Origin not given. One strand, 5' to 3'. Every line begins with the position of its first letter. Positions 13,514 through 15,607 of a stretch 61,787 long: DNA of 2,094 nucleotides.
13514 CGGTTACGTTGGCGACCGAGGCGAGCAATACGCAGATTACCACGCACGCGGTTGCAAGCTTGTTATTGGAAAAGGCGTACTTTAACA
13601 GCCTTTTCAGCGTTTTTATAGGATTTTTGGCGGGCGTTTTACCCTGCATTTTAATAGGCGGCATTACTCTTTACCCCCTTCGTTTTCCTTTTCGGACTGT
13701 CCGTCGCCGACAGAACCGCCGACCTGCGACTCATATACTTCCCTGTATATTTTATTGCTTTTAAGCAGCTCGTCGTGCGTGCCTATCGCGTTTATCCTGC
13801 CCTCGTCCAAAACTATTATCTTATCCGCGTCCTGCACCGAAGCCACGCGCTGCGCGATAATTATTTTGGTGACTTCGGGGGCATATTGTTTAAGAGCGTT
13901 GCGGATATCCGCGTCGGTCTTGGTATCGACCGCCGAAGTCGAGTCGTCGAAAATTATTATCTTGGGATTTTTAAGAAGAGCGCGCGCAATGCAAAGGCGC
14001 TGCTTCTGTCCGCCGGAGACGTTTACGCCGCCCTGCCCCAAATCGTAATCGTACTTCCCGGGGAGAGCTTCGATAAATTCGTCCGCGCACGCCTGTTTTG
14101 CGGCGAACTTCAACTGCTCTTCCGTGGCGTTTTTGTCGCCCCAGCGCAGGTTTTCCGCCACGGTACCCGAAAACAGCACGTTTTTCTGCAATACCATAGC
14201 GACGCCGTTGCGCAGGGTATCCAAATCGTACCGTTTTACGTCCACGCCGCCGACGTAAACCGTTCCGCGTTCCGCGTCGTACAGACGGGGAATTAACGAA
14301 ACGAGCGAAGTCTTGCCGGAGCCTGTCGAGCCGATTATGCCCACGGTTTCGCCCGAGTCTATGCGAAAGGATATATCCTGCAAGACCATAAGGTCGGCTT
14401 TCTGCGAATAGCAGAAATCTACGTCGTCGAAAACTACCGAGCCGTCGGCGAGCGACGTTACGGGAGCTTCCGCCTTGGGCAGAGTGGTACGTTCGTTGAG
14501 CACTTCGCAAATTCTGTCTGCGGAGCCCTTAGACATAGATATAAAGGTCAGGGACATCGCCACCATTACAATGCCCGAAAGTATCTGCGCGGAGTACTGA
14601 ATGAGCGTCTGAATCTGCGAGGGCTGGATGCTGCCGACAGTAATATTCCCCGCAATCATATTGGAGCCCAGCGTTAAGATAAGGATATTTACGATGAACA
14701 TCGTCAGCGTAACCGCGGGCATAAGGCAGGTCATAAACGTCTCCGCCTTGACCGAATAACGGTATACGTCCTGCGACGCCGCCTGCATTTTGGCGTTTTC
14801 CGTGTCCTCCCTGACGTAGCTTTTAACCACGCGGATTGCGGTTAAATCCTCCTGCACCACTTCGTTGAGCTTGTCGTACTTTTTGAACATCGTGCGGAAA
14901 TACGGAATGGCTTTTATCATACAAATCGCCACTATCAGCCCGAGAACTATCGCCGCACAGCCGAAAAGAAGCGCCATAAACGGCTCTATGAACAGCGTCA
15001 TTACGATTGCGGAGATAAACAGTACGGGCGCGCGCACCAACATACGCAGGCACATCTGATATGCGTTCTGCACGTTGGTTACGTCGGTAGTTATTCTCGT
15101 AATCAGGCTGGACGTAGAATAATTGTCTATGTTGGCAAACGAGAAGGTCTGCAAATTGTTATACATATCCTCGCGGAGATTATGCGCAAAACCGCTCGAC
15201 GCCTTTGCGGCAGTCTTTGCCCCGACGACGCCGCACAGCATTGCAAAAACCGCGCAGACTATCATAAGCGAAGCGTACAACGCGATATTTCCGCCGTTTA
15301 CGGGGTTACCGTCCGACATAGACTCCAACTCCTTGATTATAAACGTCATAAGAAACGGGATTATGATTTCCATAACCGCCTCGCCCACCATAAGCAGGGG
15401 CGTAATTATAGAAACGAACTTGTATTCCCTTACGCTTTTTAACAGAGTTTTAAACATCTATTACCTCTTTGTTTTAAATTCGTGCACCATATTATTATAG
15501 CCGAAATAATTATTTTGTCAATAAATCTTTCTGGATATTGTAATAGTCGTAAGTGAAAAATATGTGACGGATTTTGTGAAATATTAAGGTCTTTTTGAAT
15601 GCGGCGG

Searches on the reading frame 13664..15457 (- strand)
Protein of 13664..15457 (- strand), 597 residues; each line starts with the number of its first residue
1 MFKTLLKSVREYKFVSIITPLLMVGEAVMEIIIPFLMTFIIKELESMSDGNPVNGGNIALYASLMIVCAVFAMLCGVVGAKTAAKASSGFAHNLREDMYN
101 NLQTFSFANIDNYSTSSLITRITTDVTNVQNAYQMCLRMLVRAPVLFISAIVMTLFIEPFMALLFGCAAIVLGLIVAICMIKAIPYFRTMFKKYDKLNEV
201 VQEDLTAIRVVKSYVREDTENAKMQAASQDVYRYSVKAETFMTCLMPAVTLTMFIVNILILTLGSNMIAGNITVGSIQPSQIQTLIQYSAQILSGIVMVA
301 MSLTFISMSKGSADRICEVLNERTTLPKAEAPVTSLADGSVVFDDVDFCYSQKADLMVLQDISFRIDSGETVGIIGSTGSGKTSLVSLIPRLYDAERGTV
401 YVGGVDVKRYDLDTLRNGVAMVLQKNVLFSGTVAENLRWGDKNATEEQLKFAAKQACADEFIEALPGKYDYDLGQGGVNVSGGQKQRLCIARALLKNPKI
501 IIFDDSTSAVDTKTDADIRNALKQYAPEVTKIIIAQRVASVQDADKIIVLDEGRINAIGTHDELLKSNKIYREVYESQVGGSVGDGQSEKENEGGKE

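Call 9: search_protein_families(library=pfam, proteins=[window:13664-15457:-], max_evalue=0.01)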
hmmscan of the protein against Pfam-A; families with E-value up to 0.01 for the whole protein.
window:13664-15457:- (597 aa): 4 families
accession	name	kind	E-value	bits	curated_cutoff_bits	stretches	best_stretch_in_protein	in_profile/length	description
PF00664.28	ABC_membrane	-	1.8e-36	126.7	28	1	18-289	3-267/274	ABC transporter transmembrane region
PF00005.33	ABC_tran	-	2.1e-29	103.3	25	1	359-508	1-137/137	ABC transporter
PF02463.25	SMC_N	-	0.0053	16.6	40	0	479-549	136-210/220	RecF/RecN/SMC N terminal domain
PF01729.25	QRPTase_C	-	0.007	16.6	23.1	0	389-446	26-79/169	Quinolinate phosphoribosyl transferase, C-terminal domain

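Call 24: list_cluster_members(proteins=[P0001, window:13664-15457:-, window:8823-10010:-, window:19831-20667:+, window:20785-22017:+])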
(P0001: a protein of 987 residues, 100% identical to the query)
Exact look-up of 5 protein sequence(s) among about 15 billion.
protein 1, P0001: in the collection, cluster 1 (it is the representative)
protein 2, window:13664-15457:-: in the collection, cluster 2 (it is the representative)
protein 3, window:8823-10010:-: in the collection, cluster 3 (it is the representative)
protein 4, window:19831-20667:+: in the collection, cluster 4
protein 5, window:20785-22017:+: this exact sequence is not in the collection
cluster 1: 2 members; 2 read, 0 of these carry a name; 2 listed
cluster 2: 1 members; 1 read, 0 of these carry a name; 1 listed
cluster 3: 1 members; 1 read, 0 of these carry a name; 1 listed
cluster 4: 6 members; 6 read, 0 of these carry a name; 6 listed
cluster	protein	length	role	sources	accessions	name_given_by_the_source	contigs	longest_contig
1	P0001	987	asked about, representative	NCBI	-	-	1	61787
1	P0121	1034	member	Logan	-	-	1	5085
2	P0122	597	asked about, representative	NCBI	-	-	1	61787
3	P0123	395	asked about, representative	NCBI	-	-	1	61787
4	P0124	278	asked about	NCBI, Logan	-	-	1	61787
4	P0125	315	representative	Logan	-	-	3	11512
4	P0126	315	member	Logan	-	-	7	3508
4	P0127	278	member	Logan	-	-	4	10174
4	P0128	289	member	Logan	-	-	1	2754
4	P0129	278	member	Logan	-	-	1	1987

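Call 26: find_encoding_contigs(protein=P0121, flank=5000, max_places=10)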
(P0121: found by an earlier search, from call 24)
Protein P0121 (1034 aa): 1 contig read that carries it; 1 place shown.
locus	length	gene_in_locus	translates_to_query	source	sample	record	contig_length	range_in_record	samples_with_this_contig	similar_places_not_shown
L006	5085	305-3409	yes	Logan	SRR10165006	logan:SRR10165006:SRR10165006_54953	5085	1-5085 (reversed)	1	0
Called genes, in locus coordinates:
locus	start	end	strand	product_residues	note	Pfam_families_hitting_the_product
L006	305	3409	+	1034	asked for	PF09479:Flg_new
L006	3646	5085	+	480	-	?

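Call 30: find_encoding_contigs(protein=P0124, flank=4000, max_places=10)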
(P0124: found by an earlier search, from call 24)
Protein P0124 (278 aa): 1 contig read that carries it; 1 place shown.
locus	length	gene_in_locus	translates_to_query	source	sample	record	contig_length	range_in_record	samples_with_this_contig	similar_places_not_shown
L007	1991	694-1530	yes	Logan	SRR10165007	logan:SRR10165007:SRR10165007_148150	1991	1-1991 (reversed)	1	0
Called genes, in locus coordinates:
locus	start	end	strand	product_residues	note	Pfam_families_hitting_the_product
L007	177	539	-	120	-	-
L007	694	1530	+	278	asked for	PF00248:Aldo_ket_red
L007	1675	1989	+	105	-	?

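Call 31: find_encoding_contigs(protein=P0127, flank=4000, max_places=10)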
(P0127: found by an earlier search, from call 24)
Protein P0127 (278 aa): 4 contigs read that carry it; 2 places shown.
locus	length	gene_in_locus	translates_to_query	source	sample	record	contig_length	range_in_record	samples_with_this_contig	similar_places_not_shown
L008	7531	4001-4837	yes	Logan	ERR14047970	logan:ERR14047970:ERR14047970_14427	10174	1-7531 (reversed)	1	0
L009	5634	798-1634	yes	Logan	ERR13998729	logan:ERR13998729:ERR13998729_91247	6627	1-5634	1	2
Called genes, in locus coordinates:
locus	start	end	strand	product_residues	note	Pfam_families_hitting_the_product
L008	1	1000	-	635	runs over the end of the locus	PF00664:ABC_membrane, PF02463:SMC_N (weak), PF00005:ABC_tran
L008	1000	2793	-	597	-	PF00664:ABC_membrane, PF00005:ABC_tran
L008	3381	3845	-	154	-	-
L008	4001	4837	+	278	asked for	PF00248:Aldo_ket_red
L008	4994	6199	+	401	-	PF00291:PALP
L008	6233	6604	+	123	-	PF01042:Ribonuc_L-PSP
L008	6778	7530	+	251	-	?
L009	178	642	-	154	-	-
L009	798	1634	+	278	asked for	PF00248:Aldo_ket_red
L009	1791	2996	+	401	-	PF00291:PALP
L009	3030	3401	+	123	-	PF01042:Ribonuc_L-PSP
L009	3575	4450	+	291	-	PF02645:DegV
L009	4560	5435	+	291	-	PF02645:DegV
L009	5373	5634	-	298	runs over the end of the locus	PF03631:Virul_fac_BrkB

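Call 34: find_related_loci(query=A2, collection=genome_contigs, flank=2500)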
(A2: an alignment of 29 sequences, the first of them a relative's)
Query A2 (1034 aa) in genome_contigs; peptide patterns used: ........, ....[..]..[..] (x = any residue, [..] = any of these).
62 stretches matched a pattern; 28 encode a relative of the query (tblastn E <= 1e-3); 28 distinct loci.
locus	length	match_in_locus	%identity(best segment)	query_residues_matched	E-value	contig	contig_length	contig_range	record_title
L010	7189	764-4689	71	4-1034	0e+0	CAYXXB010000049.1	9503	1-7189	MAG TPA_asm: uncultured Clostridia bacterium isolate SRP199465_co2_56 genome assembly, contig: NODE_22758_length_9503_co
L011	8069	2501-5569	60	1-1032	0e+0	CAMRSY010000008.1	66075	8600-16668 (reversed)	MAG TPA_asm: uncultured Clostridia bacterium isolate SRR13573580_bin.13_metawrap_v1.3_MAG genome assembly, contig: NODE.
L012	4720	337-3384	60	7-1032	0e+0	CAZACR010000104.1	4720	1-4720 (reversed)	MAG TPA_asm: uncultured Clostridia bacterium isolate SRP199465_co2_636 genome assembly, contig: NODE_53726_length_4720_c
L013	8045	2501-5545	59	8-1034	0e+0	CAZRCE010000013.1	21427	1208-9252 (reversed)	MAG TPA_asm: uncultured Clostridia bacterium isolate SRP199465_co2_812 genome assembly, contig: NODE_6984_length_21427_c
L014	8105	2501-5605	58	1-1034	0e+0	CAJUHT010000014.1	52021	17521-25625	MAG TPA_asm: uncultured Christensenella sp. isolate MGBC128948 genome assembly, contig: MGBC128948.14, whole genome shot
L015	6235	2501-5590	57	1-1034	0e+0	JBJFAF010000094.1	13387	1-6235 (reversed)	MAG: Candidatus Coproplasma sp. isolate PUUB41_bin.017 NODE_3255_length_13387_cov_6.312256, whole genome shotgun sequenc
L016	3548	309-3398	55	1-1034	0e+0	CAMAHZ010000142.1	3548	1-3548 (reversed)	MAG: uncultured Clostridia bacterium isolate SRR5665903_bin.50_metaWRAP_v1.3_MAG genome assembly, contig: ERZ11448883.71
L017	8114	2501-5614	53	2-1034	0e+0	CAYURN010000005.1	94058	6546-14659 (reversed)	MAG TPA_asm: uncultured Clostridia bacterium isolate SRP141132_co4_218 genome assembly, contig: NODE_81_length_94058_cov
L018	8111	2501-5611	53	4-1032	0e+0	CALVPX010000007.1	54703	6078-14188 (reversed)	MAG: uncultured Clostridia bacterium isolate BRZ_BT__bin29 genome assembly, contig: BRZ_BT__NODE_575_length_54703_cov_10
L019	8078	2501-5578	53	2-1032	0e+0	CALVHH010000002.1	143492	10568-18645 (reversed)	MAG: uncultured Clostridia bacterium isolate BRZ_A__bin90 genome assembly, contig: BRZ_A__NODE_164_length_143492_cov_8.1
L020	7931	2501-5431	55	1-1032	0e+0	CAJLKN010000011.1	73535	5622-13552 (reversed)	MAG TPA_asm: uncultured Clostridiales bacterium isolate ERR321597-bin.26 genome assembly, contig: NODE_214_length_73535_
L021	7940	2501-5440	54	2-1032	0e+0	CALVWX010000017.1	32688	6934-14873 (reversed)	MAG: uncultured Clostridia bacterium isolate BRZ_F__bin37 genome assembly, contig: BRZ_F__NODE_1597_length_32688_cov_7.8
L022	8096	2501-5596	49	4-1034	0e+0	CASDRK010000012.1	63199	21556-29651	uncultured Clostridia bacterium isolate SI.O63.metabat-bins.133 genome assembly, contig: SI.O63.metabat-bins.133.fa_k141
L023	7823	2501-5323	54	21-1032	0e+0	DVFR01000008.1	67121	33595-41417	MAG TPA_asm: Candidatus Coproplasma stercoravium isolate CHK180-19203 CHK180__C13150_L67121_ERR3414575, whole genome sho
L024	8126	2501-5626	48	4-1034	0e+0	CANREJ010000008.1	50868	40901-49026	MAG: uncultured Clostridia bacterium isolate Lapin-024__bin100 genome assembly, contig: Lapin-024__NODE_829_length_50868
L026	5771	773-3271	53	173-1034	0e+0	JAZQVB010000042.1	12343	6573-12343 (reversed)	MAG: Anaeroplasma sp. isolate T1900045172_TC20190168.MAGScoT_cleanbin_000006 SGB_5198_k141_2433456, whole genome shotgun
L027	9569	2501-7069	52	1-1034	0e+0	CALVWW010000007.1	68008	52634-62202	MAG: uncultured Clostridia bacterium isolate BRZ_FK__bin22 genome assembly, contig: BRZ_FK__NODE_524_length_68008_cov_29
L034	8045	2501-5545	58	4-1034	0e+0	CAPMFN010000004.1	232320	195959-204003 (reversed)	MAG TPA_asm: Candidatus Borkfalkiaceae bacterium isolate MGBC117803 genome assembly, contig: MGBC117803.4, whole genome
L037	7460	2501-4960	46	171-1034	0e+0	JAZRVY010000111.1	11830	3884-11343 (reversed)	MAG: Anaeroplasmataceae bacterium isolate T1900044952_TA20190005.MAGScoT_cleanbin_000123 SGB_3712_k141_2071556, whole ge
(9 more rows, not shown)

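Call 38: find_related_loci(query=A2, collection=metagenome_contigs, flank=2500)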
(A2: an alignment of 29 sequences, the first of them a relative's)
Query A2 (1034 aa) in metagenome_contigs; peptide patterns used: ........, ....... (x = any residue, [..] = any of these).
138 stretches matched a pattern; 15 encode a relative of the query (tblastn E <= 1e-3); 15 distinct loci.
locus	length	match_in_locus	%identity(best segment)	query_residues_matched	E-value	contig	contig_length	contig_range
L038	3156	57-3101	58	4-1034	0e+0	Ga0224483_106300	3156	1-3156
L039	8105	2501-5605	58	1-1034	0e+0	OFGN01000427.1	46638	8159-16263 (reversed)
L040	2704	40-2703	61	7-895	0e+0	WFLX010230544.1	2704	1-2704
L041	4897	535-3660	52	2-1030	0e+0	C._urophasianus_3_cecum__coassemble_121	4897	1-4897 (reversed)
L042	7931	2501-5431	55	1-1032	0e+0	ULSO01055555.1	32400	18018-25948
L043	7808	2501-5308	55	104-1032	0e+0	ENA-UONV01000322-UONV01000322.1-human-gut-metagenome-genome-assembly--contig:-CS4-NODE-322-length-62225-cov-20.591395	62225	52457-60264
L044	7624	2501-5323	55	21-1032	0e+0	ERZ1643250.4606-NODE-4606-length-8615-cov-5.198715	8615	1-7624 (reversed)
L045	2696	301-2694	58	57-921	0e+0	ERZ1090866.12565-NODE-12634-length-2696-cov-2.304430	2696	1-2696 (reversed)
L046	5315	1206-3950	50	63-1033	0e+0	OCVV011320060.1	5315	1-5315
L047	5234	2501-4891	46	200-1032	0e+0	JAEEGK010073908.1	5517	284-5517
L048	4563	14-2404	44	200-1032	0e+0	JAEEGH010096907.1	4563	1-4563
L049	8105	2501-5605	58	1-1034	0e+0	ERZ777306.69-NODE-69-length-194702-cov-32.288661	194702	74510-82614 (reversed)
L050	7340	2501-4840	41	200-1019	8e-173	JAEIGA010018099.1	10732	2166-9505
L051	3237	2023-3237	55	35-511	3e-139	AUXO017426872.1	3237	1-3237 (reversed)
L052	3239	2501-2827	35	63-172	5e-10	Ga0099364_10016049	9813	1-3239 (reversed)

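Call 51: search_solved_structures(query=P0121, max_evalue=1)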
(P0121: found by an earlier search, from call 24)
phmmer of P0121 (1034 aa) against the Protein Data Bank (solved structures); distinct sequences matched with E-value up to 1: 9.
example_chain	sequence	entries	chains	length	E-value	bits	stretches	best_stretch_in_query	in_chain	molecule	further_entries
2y5p_A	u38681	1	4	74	0.00062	21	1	37-103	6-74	INTERNALIN B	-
1m9s_A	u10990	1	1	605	0.0053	17.9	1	37-105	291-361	Internalin B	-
2y5q_A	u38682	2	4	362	0.013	16.7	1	37-103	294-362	INTERNALIN B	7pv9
9qr4_A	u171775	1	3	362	0.013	16.6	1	37-103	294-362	Internalin B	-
7nms_A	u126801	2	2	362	0.019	16.1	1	38-103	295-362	Internalin B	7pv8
9qr5_A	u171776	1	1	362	0.056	14.5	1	37-103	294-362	Internalin B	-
4gq2_M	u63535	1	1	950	0.16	13.1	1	110-201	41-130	Nucleoporin nup120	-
4fhm_B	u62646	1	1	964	0.16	13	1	110-201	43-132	Nucleoporin nup120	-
4fhn_B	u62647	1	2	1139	0.2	12.7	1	110-201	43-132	Nucleoporin nup120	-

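Call 52: search_protein_families(library=ncbifam, proteins=[P0121], max_evalue=0.1)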
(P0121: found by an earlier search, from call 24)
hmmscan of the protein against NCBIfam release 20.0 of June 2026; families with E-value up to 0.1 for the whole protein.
P0121 (1034 aa): 2 families
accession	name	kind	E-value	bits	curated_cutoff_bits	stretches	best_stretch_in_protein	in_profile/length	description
TIGR02543.1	List_Bact_rpt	repeat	3.7e-07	30.4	20.95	1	63-101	1-42/44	TIGR02543 family repeat protein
NF053582.1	motif_MiiA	domain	0.061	13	24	1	33-48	6-21/27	MiiA motif-containing surface protein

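Call 71: predict_structure(alignment_id=A2)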
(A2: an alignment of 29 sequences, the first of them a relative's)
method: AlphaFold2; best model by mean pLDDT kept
length: 1034 residues; sequences in the alignment: 29
mean_pLDDT: 80.1   pTM: 0.62
mean pLDDT of the five models: 80.1, 79.3, 78.3, 77.1, 75.8
residues with pLDDT >= 90: 327; 70-90: 473; 50-70: 176; < 50: 58
segments of 3 or more residues with pLDDT < 50: 1-33, 103-105, 813-824, 827-829
pLDDT, mean of each block of 10 residues (from residue 1): 35 36 28 69 87 83 81 89 88 89 63 88 85 75 85 89 89 74 91 84 94 85 89 89 92 66 61 91 84 55 61 91 68 72 60 78 83 61 89 58 89 63 87 67 70 89 76 65 88 82 63 89 90 93 91 91 88 64 75 86 89 89 89 77 89 84 78 93 93 85 95 91 88 94 81 87 90 88 89 88 62 49 49 75 67 81 90 91 73 73 93 89 83 86 86 93 92 87 78 91 89 82 90 87
secondary structure, 60 per line:
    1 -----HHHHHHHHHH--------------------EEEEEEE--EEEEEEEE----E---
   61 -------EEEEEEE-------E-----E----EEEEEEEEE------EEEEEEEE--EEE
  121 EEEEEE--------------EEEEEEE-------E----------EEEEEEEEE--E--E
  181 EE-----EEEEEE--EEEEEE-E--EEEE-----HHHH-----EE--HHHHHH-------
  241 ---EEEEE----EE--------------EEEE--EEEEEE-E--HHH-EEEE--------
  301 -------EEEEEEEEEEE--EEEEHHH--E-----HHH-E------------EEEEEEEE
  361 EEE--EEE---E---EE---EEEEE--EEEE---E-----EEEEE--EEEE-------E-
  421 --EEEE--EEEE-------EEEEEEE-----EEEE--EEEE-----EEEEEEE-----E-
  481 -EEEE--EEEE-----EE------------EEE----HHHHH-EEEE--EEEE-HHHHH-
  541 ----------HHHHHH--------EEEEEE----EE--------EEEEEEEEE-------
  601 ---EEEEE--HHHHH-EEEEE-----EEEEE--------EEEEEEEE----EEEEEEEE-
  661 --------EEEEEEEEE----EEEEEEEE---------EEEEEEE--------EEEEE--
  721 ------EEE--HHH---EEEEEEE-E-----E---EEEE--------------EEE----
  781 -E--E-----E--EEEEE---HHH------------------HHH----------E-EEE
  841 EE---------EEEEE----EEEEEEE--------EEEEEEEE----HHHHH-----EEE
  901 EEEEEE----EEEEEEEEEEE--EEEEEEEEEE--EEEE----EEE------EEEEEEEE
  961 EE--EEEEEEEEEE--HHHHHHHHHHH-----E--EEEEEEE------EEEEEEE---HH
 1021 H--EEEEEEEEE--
elements in order (helices of 4 or more, strands of 3 or more residues): H6-15 E36-42 E45-52 E68-74 E93-101 E108-115 E118-126 E141-147 E166-174 E180-182 E188-193 E196-201 E206-209 H215-218 H228-233 E244-248 E269-272 E275-280 E289-292 E308-318 E321-324 E353-363 E366-368 E381-385 E388-391 E401-405 E408-411 E423-426 E429-432 E440-446 E452-455 E458-461 E467-473 E482-485 E488-491 E511-513 H518-522 E524-527 E530-533 H535-539 H551-556 E565-570 E585-593 E604-608 H611-615 E617-621 E627-631 E640-647 E652-659 E669-677 E682-689 E699-705 E714-718 E727-729 E738-744 E756-759 E774-776 E794-798 E838-842 E852-856 E861-867 E876-883 H888-892 E898-906 E911-921 E924-933 E936-939 E944-946 E953-962 E965-974 H977-987 E996-1002 E1009-1015 E1024-1032

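Call 73: fold_search(model_id=the predicted structure, library=pdb)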
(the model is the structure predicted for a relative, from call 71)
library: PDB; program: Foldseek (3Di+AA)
matches with E <= 10: 1436; with E <= 0.001: 18
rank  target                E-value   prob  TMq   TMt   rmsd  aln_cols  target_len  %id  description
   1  7oa7                  2.5e-07  1.00  0.15  0.33  13.8       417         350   12  PilC minor pilin of Streptococcus sanguinis 2908 type IV pili (released 2022-05-04)
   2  7oa8                  3.0e-07  1.00  0.14  0.32  15.4       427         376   11  PilC minor pilin of Streptococcus sanguinis SK36 type IV pili (released 2022-05-04)
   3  8zdo_a                6.6e-07  1.00  0.15  0.45  23.1       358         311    9  Cryo-EM structure of Mycobacteriophage Douge baseplate (gp13, gp17, gp23, gp16, gp18 and gp20) (released 2025-06-25)
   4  2exk_A                6.4e-06  1.00  0.13  0.23  21.6       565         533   11  Structure of the family43 beta-Xylosidase E187G from geobacillus stearothermophilus in complex with xylobiose (released 2006-04-04)
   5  8uws_D                8.9e-06  1.00  0.12  0.22  25.8       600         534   12  Cryo-EM structure of an Enterobacter GH43 Beta-Xylosidase: EcXyl43 (released 2024-05-15)
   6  5jox_A                1.0e-05  1.00  0.12  0.22  21.4       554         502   12  Bacteroides ovatus Xyloglucan PUL GH43A in complex with AraDNJ (released 2016-08-10)
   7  1yrz_A                1.6e-05  1.00  0.12  0.22  21.9       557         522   10  Crystal structure of xylan beta-1,4-xylosidase from Bacillus Halodurans C-125 (released 2005-02-22)
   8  2exi_A                1.8e-05  1.00  0.13  0.24  21.6       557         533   11  Structure of the family43 beta-Xylosidase D15G mutant from geobacillus stearothermophilus (released 2006-04-04)
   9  2exh_A                4.0e-05  1.00  0.13  0.24  21.1       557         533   11  Structure of the family43 beta-Xylosidase from geobacillus stearothermophilus (released 2006-04-04)
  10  6rpz                  6.8e-05  1.00  0.09  0.28  16.5       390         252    8  Cytokine receptor-like factor 3 C-terminus residues 174-442: native collected with 1.7A wavelength (released 2020-03-25)
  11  5jox_B                7.8e-05  0.99  0.12  0.21  21.0       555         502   10  Bacteroides ovatus Xyloglucan PUL GH43A in complex with AraDNJ (released 2016-08-10)
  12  3u75_A                1.7e-04  0.91  0.10  0.19  23.7       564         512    9  Structure of E230A-fructofuranosidase from Schwanniomyces occidentalis complexed with fructosylnystose (released 2012-04-25)
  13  8tne_C                1.8e-04  1.00  0.20  0.54   7.1       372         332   13  Crystal structure of bacterial pectin methylesterase Pme8A from rumen Butyrivibrio (released 2023-08-16)
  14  5ly8                  3.2e-04  1.00  0.13  0.47  12.1       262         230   10  Structure of the CBM2 module of Lactobacillus casei BL23 phage J-1 evolved Dit. (released 2017-03-22)
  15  9tdx_A                5.4e-04  0.92  0.10  0.19  22.9       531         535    8  Structure of D81A-Fructofuranosidase from Purpureocilum lilacinum in complex with sucrose (released 2026-02-11)
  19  8tne_B                1.1e-03  1.00  0.20  0.54   7.1       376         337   14  Crystal structure of bacterial pectin methylesterase Pme8A from rumen Butyrivibrio (released 2023-08-16)
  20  8tne_A                1.3e-03  1.00  0.19  0.52   7.6       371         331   14  Crystal structure of bacterial pectin methylesterase Pme8A from rumen Butyrivibrio (released 2023-08-16)
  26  2y5p_C                2.9e-03  1.00  0.07  0.80   2.0        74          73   35  B-repeat of Listeria monocytogenes InlB (internalin B) (released 2011-02-23)
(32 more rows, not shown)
